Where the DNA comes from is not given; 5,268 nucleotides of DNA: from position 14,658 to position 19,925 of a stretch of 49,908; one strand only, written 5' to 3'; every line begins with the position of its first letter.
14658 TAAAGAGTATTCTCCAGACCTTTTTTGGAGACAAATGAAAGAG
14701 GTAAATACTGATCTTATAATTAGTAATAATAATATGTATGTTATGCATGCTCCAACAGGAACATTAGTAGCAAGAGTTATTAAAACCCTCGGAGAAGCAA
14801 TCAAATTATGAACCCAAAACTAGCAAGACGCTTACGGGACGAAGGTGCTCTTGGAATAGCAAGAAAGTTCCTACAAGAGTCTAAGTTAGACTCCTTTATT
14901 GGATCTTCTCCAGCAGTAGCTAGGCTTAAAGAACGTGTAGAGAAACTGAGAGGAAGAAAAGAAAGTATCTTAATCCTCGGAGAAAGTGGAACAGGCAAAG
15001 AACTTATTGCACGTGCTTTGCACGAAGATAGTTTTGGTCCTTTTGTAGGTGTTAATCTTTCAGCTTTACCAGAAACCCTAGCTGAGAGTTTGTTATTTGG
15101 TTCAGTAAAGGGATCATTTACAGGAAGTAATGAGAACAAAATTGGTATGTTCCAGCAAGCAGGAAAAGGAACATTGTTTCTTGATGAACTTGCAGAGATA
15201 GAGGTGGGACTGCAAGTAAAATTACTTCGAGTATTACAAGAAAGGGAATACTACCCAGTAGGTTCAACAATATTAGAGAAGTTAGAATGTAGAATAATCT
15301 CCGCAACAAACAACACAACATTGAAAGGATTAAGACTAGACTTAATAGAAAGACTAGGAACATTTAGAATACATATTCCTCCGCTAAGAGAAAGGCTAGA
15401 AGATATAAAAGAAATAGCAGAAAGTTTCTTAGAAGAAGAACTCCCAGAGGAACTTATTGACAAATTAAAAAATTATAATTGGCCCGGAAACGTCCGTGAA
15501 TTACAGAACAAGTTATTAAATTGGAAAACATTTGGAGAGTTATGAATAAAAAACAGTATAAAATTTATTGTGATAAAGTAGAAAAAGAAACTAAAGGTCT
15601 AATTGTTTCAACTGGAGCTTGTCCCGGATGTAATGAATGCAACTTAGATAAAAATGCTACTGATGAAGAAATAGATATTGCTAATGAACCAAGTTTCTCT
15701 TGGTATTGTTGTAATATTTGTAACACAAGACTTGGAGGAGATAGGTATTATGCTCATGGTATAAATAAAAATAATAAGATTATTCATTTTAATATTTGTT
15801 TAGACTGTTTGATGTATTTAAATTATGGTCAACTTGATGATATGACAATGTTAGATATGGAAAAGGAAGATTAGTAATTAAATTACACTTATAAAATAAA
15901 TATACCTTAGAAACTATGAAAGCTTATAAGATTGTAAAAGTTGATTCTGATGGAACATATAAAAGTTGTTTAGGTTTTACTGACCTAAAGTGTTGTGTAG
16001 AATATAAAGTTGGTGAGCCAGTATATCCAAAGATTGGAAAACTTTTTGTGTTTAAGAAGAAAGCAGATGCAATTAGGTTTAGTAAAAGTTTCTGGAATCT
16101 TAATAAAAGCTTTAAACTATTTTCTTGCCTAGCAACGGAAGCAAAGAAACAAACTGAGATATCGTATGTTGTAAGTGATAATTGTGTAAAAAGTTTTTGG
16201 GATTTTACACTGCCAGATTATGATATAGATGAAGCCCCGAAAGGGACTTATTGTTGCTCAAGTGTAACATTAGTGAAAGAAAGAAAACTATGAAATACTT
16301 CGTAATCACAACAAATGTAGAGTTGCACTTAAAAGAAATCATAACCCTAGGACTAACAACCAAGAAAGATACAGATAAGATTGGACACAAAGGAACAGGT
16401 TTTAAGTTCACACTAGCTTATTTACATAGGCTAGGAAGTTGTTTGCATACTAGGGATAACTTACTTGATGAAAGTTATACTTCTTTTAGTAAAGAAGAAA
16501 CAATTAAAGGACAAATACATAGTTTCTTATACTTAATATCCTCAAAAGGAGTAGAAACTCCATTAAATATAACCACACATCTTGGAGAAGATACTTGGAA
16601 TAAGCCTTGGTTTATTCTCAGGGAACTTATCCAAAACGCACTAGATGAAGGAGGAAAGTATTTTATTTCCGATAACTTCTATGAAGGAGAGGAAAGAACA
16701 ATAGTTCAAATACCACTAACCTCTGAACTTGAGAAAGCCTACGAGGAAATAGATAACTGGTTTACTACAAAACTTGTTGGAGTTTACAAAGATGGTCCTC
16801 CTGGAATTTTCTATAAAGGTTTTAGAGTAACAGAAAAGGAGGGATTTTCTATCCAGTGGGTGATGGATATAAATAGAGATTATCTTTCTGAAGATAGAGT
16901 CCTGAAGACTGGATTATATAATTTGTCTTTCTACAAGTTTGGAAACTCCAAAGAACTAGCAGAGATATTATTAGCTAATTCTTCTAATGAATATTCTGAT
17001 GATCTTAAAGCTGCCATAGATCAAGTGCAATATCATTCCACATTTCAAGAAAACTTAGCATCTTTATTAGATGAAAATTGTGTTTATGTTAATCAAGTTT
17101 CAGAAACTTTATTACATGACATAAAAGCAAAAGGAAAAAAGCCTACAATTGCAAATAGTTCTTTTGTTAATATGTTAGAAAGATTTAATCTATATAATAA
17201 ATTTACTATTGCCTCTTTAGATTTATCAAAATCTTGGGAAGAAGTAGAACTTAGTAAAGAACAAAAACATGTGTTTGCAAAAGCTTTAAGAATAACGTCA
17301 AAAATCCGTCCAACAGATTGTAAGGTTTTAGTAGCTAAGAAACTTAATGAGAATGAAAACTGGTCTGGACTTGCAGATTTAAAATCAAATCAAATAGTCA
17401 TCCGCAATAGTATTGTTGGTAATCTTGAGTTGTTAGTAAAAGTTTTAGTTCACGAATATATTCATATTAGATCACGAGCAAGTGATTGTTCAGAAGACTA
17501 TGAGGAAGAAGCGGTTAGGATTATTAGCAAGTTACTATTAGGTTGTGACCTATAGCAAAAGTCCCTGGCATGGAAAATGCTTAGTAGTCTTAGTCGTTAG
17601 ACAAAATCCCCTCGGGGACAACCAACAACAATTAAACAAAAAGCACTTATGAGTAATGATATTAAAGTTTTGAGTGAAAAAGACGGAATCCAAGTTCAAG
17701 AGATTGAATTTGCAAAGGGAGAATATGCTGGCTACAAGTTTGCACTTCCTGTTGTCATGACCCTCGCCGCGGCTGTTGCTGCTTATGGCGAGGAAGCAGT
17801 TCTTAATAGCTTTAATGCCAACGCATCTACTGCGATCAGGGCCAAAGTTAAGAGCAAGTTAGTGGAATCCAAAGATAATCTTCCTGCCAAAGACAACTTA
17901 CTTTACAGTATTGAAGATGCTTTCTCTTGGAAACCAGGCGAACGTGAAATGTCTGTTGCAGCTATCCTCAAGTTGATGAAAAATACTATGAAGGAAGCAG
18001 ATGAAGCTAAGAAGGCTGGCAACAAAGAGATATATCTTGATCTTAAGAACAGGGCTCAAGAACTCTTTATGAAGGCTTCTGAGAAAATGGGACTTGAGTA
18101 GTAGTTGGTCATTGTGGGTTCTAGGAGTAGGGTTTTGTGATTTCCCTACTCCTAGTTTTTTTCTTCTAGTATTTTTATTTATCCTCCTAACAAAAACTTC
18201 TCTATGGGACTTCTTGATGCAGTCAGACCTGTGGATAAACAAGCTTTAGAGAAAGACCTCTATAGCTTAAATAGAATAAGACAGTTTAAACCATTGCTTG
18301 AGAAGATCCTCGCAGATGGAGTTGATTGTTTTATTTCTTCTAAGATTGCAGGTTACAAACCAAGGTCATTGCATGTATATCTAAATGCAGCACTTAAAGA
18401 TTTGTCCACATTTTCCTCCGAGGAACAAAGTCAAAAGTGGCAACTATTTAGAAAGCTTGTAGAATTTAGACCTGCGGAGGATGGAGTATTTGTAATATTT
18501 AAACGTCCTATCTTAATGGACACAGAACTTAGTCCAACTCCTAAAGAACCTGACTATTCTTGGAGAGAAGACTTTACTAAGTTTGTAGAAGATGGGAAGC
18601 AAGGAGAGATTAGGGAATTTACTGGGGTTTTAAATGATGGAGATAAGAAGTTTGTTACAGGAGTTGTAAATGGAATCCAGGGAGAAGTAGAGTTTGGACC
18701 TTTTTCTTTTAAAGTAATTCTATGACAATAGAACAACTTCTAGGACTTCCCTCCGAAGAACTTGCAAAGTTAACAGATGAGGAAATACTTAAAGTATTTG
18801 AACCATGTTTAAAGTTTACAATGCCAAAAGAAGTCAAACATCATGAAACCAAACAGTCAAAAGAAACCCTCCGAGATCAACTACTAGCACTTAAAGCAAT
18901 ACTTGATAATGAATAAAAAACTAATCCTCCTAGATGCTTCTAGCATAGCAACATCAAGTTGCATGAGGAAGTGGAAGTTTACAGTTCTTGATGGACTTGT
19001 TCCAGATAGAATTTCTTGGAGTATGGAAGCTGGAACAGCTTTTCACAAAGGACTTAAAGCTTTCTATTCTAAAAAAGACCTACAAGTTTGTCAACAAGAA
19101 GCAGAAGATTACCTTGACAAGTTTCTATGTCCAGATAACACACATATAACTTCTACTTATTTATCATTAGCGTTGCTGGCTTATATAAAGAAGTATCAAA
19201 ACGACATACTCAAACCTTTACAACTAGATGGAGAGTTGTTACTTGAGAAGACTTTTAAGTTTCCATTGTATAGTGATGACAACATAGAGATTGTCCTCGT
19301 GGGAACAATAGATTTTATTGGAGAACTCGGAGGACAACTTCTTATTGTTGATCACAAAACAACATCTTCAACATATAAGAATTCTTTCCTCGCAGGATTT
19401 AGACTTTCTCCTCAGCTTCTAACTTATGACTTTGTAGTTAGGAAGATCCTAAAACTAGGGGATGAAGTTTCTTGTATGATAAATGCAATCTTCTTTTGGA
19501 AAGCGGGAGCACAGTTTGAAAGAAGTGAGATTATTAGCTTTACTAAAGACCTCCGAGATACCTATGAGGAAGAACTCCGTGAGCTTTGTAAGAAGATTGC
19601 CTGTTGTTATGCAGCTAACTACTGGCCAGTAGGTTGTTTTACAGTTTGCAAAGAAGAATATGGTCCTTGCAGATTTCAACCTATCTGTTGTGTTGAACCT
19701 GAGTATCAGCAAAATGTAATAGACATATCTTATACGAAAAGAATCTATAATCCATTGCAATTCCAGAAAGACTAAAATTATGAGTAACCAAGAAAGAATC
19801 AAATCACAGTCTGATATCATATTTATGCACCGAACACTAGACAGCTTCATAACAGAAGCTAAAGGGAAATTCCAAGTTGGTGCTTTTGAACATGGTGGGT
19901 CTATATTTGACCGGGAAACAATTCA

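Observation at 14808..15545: Phage-encoded minimal sigma-54 activator: AAA+ core only, GSFTGS loop, no sensor and no DNA-binding domain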

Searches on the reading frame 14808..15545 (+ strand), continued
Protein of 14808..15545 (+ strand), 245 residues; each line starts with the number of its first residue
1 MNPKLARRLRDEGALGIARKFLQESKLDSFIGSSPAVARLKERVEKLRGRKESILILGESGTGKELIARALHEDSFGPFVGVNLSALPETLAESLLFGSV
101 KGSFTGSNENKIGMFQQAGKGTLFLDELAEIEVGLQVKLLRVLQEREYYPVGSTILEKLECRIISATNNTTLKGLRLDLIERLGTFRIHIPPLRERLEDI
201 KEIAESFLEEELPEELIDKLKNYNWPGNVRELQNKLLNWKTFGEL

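Call 33: search_solved_structures(query=window:14808-15545:+, max_evalue=1e-20, show_alignments=2)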
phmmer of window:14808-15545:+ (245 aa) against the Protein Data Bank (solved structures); distinct sequences matched with E-value up to 1e-20: 35.
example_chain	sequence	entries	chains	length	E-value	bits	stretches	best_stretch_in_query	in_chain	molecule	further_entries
9qq6_C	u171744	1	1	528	2.6e-46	161.5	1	29-236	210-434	Nif-specific regulatory protein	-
6jdi_A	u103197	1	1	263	2.4e-45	158.3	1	28-235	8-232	Nitrogen assimilation regulatory protein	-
5exp_A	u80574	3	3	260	9.8e-45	156.3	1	28-235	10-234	Transcriptional regulator FleQ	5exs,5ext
7ejw_C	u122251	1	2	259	1e-44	156.2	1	28-235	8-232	Transcriptional regulator FleQ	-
6j7e_A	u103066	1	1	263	1.1e-44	156.1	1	28-235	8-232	Nitrogen assimilation regulatory protein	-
5exx_A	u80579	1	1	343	1.9e-44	155.4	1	28-235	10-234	Transcriptional regulator FleQ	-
8pb9_D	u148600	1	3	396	1.9e-44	155.4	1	27-235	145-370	Transcriptional regulator FleQ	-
6jdl_A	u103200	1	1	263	2.4e-44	155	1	28-235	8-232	Nitrogen assimilation regulatory protein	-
8p53_C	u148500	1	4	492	3e-44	154.7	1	27-235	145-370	Transcriptional regulator FleQ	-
6iy8_A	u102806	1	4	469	5.1e-44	154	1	30-235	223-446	Positive regulator CapR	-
3dzd_A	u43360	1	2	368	2.9e-42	148.2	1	29-235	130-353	Transcriptional regulator (NtrC family)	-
1ojl_A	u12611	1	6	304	7.4e-42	146.9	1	30-236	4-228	TRANSCRIPTIONAL REGULATORY PROTEIN ZRAR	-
5ep0_A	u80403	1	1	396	7e-41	143.7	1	25-238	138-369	Putative repressor protein luxO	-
5ep1_A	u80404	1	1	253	9.1e-41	143.3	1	30-238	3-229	Putative repressor protein luxO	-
5ep2_A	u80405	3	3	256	9.5e-41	143.3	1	30-238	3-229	Putative repressor protein luxO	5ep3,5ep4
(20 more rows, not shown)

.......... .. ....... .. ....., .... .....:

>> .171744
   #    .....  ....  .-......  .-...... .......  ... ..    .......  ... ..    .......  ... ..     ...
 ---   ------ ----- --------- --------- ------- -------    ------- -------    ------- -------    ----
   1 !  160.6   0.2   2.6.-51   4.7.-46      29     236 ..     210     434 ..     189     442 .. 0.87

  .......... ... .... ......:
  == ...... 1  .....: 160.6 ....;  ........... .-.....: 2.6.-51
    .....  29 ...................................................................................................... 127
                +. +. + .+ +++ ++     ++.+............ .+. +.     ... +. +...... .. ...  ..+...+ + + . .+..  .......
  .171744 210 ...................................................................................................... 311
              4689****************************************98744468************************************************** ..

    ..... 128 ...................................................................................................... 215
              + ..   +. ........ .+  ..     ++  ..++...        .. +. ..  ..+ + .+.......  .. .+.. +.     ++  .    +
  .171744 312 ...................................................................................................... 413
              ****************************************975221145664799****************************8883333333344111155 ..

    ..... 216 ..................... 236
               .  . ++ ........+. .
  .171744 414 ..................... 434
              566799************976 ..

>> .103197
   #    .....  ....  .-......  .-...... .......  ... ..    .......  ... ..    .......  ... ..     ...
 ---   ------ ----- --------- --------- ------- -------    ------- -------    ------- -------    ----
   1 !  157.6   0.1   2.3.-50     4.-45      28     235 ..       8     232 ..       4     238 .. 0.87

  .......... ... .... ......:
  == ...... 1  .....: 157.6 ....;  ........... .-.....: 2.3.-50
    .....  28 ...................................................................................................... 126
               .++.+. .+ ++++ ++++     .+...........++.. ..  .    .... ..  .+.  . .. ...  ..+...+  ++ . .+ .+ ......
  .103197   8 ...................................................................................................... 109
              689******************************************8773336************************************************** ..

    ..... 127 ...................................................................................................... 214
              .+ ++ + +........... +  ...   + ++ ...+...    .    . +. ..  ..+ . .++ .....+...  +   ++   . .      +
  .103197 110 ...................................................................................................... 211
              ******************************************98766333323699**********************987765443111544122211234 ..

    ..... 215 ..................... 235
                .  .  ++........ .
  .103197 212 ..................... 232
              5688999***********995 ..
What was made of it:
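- On Bacterial enhancer-binding proteins (sigma-54 activators, Pfam PF00158): E 1e-46 to NifA, NtrC and FleQ cores (call 33).
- Checked: PDB sequence search: NifA, NtrC, FleQ, NtrC1, ZraR and PspF central domains, E 1e-46 to 1e-36, aligned over residues ~28-236 (call 33).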

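Call 43: find_related_loci(query=A1, collection=viral_contigs, flank=10000)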
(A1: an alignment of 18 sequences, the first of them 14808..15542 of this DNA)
Query A1 (245 aa) in viral_contigs; peptide patterns used: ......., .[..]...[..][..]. (x = any residue, [..] = any of these).
330 stretches matched a pattern; 235 encode a relative of the query (tblastn E <= 1e-3); the best 80 are kept; 80 distinct loci.
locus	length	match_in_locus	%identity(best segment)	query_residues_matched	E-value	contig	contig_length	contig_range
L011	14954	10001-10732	46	25-245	5e-58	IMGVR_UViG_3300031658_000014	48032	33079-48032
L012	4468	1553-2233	46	26-242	2e-53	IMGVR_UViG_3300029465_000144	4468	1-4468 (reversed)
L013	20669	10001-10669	46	28-245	3e-53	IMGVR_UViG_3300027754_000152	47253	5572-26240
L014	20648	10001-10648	46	28-245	4e-52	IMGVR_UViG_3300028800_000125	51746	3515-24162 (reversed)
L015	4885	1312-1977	44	27-243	6e-50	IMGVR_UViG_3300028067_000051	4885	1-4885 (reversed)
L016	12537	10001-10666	44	27-243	6e-50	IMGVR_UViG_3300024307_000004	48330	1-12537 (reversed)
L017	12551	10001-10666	44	27-243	6e-50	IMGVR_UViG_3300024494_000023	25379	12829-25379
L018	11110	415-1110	42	30-243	1e-49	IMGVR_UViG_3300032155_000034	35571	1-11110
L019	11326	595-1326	39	7-236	8e-50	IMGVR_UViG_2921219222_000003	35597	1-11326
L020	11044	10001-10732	41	24-245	6e-49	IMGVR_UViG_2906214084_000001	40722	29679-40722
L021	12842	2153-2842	40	25-236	4e-49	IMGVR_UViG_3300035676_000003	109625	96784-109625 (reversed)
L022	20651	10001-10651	45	27-232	5e-49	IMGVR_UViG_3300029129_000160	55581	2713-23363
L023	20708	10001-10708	42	17-234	2e-48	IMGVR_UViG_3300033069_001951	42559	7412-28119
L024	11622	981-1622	42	30-234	2e-48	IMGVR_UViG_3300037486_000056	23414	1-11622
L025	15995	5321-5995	40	29-236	1e-47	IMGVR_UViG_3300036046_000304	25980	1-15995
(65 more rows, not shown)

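Call 81: predict_structure(alignment_id=A3)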
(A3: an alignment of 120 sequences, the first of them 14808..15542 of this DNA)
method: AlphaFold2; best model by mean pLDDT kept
length: 245 residues; sequences in the alignment: 120
mean_pLDDT: 89.1   pTM: 0.84
mean pLDDT of the five models: 89.1, 88.9, 88.6, 87.9, 87.1
residues with pLDDT >= 90: 189; 70-90: 28; 50-70: 23; < 50: 5
segments of 3 or more residues with pLDDT < 50: none
pLDDT, mean of each block of 10 residues (from residue 1): 55 50 60 92 94 95 94 92 90 95 93 96 96 96 97 97 95 92 95 94 94 95 88 92 86
secondary structure, 60 per line:
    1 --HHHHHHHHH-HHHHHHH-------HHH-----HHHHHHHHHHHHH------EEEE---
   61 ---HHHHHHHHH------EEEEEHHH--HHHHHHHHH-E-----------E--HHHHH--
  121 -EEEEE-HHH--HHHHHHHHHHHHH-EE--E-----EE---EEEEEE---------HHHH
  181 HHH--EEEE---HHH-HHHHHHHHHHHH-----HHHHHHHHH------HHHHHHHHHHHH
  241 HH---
elements in order: H3-11 H13-19 H35-47 E54-57 H64-72 E79-83 H89-97 H114-118 E122-126 H133-145 E162-167 H177-183 E186-189 H197-208 H214-222 H229-242
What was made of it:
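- On Bacterial enhancer-binding proteins (sigma-54 activators, Pfam PF00158): AF2 pLDDT 89 (call 81).
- Checked: AF2 model: pLDDT 89, with residues 1-30 at low confidence (call 81).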

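Call 83: fold_search(model_id=the predicted structure, library=viral)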
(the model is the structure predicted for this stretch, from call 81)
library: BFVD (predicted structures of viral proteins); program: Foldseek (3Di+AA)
matches with E <= 10: 1493; with E <= 0.001: 334
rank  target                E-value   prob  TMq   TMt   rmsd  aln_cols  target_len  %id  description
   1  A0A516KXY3            3.9e-10  1.00  0.58  0.37   7.3       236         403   14  (no name in the UniProt tables at hand)
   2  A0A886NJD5            1.3e-09  1.00  0.63  0.31  11.3       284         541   16  (no name in the UniProt tables at hand)
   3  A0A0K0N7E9            2.0e-09  1.00  0.56  0.22   8.4       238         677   20  Putative ATPase family protein [Gordonia phage GMA2]
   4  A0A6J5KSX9            3.2e-09  1.00  0.64  0.38   5.6       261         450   13  PD_CobS, cobaltochelatase, CobS subunit [uncultured Caudovirales phage]
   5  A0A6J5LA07            3.8e-09  1.00  0.53  0.31   7.0       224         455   18  AAA domain containing protein [uncultured Caudovirales phage]
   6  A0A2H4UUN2            5.6e-09  1.00  0.59  0.32  14.6       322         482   16  ATP-dependent Lon protease [Bodo saltans virus]
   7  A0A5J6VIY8            5.6e-09  1.00  0.54  0.29  13.6       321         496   18  ATPase family protein [Megaviridae environmental sample]
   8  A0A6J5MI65            5.9e-09  1.00  0.63  0.42   9.4       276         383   14  COG0714 MoxR-like ATPases [uncultured Caudovirales phage]
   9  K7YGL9                6.3e-09  1.00  0.62  0.25  12.3       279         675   17  Lon protease-like protein [Megavirus courdo11]
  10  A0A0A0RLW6            6.3e-09  1.00  0.53  0.35  17.6       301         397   13  (no name in the UniProt tables at hand)
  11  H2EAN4                7.7e-09  1.00  0.66  0.38  11.9       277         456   17  Lon protease-like protein [Megavirus courdo7]
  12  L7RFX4                8.2e-09  1.00  0.62  0.17   5.0       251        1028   18  ATP-dependent Lon protease, bacterial type [Acanthamoeba polyphaga moumouvirus]
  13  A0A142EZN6            8.2e-09  1.00  0.64  0.40   8.3       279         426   15  (no name in the UniProt tables at hand)
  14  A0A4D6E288            8.7e-09  1.00  0.53  0.28   6.8       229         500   20  AAA-ATPase [Gordonia phage GodonK]
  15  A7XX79                9.9e-09  1.00  0.63  0.58   4.5       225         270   20  Chaperone/ATP-dependent lon protease [Thermus virus P23-45]
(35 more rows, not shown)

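Call 104: fold_search(model_id=the predicted structure, library=pdb)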
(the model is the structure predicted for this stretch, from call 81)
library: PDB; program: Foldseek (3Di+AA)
matches with E <= 10: 1925; with E <= 0.001: 1661
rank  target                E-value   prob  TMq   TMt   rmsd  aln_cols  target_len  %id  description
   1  6jdi                  8.5e-24  1.00  0.82  0.80   1.7       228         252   42  Central domain of FleQ H287N mutant in complex with ATPgS and Mg (released 2019-11-27)
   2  5exp                  4.4e-23  1.00  0.83  0.81   2.0       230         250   42  AAA+ domain of FleQ from Pseudomonas aeruginosa (released 2016-01-13)
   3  8p53_D                4.4e-23  1.00  0.81  0.53  16.8       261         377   38  Cryo-EM structure of the c-di-GMP-free FleQ-FleN master regulator complex of P. aeruginosa (released 2023-12-13)
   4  3dzd_A                5.7e-23  1.00  0.82  0.56   8.2       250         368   38  Crystal structure of sigma54 activator NTRC4 in the inactive state (released 2008-11-25)
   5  6jdl                  6.4e-23  1.00  0.82  0.80   1.7       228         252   42  Central domain of FleQ H287A mutant in complex with ATPgS and Mg (released 2019-11-27)
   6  8p53_C                1.1e-22  1.00  0.83  0.55  16.6       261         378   38  Cryo-EM structure of the c-di-GMP-free FleQ-FleN master regulator complex of P. aeruginosa (released 2023-12-13)
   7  8p53_E                1.4e-22  1.00  0.82  0.52  11.1       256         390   40  Cryo-EM structure of the c-di-GMP-free FleQ-FleN master regulator complex of P. aeruginosa (released 2023-12-13)
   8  4qht_A                1.9e-22  1.00  0.81  0.80   2.6       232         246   37  Crystal structure of AAA+/ sigma 54 activator domain of the flagellar regulatory protein FlrC from Vibrio cholerae in  (released 2014-07-16)
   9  5exs                  2.3e-22  1.00  0.83  0.81   1.8       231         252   41  AAA+ ATPase FleQ from Pseudomonas aeruginosa bound to ATP-gamma-S (released 2016-01-13)
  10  1ny5_A                2.9e-22  1.00  0.84  0.55   5.7       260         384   37  Crystal structure of sigm54 activator (AAA+ ATPase) in the inactive state (released 2003-11-11)
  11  6j7e                  7.1e-22  1.00  0.82  0.81   1.6       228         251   42  Crystal Structure of Central domain of FleQ in complex with ATPgS and Mg (released 2019-11-27)
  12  4qhs_E                9.2e-22  1.00  0.81  0.81   2.0       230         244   37  Crystal structure of AAA+sigma 54 activator domain of the flagellar regulatory protein FlrC of Vibrio cholerae in nucl (released 2014-07-16)
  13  4qhs_B                1.3e-21  1.00  0.79  0.79   2.7       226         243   38  Crystal structure of AAA+sigma 54 activator domain of the flagellar regulatory protein FlrC of Vibrio cholerae in nucl (released 2014-07-16)
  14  4qhs_F                1.4e-21  1.00  0.79  0.80   2.9       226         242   38  Crystal structure of AAA+sigma 54 activator domain of the flagellar regulatory protein FlrC of Vibrio cholerae in nucl (released 2014-07-16)
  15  1ny5_B                1.8e-21  1.00  0.85  0.55   5.6       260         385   37  Crystal structure of sigm54 activator (AAA+ ATPase) in the inactive state (released 2003-11-11)
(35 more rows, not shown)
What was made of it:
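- On Bacterial enhancer-binding proteins (sigma-54 activators, Pfam PF00158): Foldseek TM 0.82, rmsd 1.7 A to the FleQ central domain; also NtrC1, FlrC, ZraR and PspF (call 104).
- Checked: It superposes on the FleQ, NtrC1, FlrC and PspF AAA+ domains with TM 0.8 and rmsd 1.7-3 A (call 104).
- Model TM 0.8 to solved EBP cores (calls 81, 104).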

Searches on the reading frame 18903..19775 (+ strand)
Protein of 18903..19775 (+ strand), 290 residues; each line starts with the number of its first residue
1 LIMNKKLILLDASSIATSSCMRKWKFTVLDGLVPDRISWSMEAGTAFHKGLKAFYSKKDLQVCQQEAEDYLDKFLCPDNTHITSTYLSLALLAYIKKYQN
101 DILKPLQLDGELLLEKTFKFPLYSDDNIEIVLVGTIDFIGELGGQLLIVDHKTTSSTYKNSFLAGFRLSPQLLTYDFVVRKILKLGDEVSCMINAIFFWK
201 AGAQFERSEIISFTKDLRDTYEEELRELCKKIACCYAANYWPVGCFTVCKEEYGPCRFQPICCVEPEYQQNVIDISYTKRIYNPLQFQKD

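Call 18: search_protein_families(library=phrogs, proteins=[window:18903-19775:+], max_evalue=0.001)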
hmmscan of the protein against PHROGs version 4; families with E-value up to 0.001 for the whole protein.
window:18903-19775:+ (290 aa): 4 families
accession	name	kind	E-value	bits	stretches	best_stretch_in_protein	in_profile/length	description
phrog_1218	-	DNA, RNA and nucleotide metabolism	1.5e-14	55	1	19-186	20-193/364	exonuclease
phrog_69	-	DNA, RNA and nucleotide metabolism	6.7e-13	49.4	1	3-187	83-255/501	exonuclease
phrog_33176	-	unknown function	8.3e-05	22.5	1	126-275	236-375/380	-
phrog_298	-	DNA, RNA and nucleotide metabolism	0.00025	21.5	1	120-179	157-211/293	exonuclease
